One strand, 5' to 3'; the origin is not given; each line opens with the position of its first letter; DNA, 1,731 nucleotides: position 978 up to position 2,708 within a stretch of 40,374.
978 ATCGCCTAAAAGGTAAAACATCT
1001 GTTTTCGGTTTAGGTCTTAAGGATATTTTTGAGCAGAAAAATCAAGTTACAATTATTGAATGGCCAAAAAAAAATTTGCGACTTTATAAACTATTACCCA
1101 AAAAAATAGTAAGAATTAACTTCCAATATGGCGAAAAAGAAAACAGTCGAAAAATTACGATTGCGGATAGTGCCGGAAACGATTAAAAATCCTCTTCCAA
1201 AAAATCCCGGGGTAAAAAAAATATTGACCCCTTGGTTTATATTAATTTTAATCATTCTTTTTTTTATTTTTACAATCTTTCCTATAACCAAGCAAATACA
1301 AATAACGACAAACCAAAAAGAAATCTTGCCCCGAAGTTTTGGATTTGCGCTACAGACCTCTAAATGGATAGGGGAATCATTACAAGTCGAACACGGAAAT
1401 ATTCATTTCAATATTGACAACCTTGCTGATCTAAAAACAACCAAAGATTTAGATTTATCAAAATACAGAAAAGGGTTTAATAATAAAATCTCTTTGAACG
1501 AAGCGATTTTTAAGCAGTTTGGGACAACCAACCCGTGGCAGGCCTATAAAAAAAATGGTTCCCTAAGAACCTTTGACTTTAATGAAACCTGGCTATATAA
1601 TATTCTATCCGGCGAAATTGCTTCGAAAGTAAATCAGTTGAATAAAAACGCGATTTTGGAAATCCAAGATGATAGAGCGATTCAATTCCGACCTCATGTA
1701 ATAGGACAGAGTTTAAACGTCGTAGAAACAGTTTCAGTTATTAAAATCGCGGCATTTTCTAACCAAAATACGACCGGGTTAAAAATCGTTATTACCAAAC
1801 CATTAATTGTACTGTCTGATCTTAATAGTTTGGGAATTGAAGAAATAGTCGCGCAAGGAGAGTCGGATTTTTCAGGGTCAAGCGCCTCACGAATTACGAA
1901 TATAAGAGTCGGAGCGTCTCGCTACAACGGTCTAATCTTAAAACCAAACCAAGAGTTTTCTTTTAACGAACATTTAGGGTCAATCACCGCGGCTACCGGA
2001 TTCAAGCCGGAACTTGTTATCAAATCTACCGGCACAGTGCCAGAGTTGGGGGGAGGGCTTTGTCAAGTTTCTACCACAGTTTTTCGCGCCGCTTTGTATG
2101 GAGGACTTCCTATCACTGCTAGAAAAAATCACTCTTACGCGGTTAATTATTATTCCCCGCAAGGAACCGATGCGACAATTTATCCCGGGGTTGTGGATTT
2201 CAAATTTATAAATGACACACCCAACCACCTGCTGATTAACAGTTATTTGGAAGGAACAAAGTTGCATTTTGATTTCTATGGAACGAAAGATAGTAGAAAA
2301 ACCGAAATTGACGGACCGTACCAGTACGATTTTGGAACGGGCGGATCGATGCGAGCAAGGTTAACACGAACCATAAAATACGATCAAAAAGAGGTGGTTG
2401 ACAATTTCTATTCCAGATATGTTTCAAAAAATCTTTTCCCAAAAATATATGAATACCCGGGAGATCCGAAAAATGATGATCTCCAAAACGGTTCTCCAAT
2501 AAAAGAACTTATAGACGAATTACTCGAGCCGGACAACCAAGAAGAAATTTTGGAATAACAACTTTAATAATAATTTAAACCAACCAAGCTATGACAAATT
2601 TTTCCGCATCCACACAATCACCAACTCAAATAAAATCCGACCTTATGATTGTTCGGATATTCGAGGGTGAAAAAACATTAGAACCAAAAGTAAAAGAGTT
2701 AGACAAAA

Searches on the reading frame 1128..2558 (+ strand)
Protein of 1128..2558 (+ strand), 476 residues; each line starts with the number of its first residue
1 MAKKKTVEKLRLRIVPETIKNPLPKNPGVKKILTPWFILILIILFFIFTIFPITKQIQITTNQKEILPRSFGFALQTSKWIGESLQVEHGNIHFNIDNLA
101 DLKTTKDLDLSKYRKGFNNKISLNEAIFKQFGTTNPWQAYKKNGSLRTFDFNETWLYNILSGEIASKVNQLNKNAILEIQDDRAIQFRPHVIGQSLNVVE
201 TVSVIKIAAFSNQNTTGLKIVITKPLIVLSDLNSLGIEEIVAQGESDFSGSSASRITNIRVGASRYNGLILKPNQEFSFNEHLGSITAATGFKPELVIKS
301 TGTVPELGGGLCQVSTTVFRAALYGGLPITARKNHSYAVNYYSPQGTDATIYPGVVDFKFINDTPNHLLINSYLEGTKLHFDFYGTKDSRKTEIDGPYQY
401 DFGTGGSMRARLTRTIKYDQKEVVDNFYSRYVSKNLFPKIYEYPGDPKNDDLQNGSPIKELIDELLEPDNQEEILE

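Call 18: find_encoding_contigs(protein=window:1128-2558:+, flank=10000, max_places=3)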
Protein window:1128-2558:+ (476 aa): 7 contigs read that carry it; 3 places shown.
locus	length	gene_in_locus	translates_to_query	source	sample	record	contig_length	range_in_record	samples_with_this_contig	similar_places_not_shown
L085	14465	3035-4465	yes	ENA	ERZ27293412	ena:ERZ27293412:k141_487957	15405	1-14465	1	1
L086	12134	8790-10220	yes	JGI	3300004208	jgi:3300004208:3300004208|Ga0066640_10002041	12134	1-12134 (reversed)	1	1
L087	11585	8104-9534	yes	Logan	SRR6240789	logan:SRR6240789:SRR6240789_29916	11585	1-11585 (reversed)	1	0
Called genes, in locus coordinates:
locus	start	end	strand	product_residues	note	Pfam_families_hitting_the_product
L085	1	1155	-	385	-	?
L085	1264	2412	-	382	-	PF01368:DHH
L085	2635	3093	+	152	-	PF02367:TsaE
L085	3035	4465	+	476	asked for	PF04294:VanW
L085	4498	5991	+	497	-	PF02789:Peptidase_M17_N, PF00883:Peptidase_M17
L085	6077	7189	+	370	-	PF01078:Mg_chelatase (faint), PF05496:RuvB_N, PF00004:AAA, PF07728:AAA_5 (weak), PF17864:AAA_lid_4, PF05491:WHD_RuvB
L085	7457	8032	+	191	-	-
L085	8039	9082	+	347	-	PF00483:NTP_transferase, PF12804:NTP_transf_3 (weak), PF22640:ManC_GMP_beta-helix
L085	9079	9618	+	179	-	PF01202:SKI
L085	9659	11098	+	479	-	PF01943:Polysacc_synt, PF13440:Polysacc_synt_3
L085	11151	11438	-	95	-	PF05258:DciA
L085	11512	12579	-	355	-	PF02463:SMC_N, PF13175:AAA_15, PF13476:AAA_23, PF13304:AAA_21 (faint)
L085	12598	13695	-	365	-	PF00712:DNA_pol3_beta, PF02767:DNA_pol3_beta_2, PF02768:DNA_pol3_beta_3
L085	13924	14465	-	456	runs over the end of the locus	PF11638:DnaA_N, PF00308:Bac_DnaA, PF01695:IstB_IS21, PF00004:AAA, PF01637:ATPase_2 (weak), PF08299:Bac_DnaA_C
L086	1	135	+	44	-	?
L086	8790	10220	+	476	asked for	PF04294:VanW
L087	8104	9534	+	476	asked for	PF04294:VanW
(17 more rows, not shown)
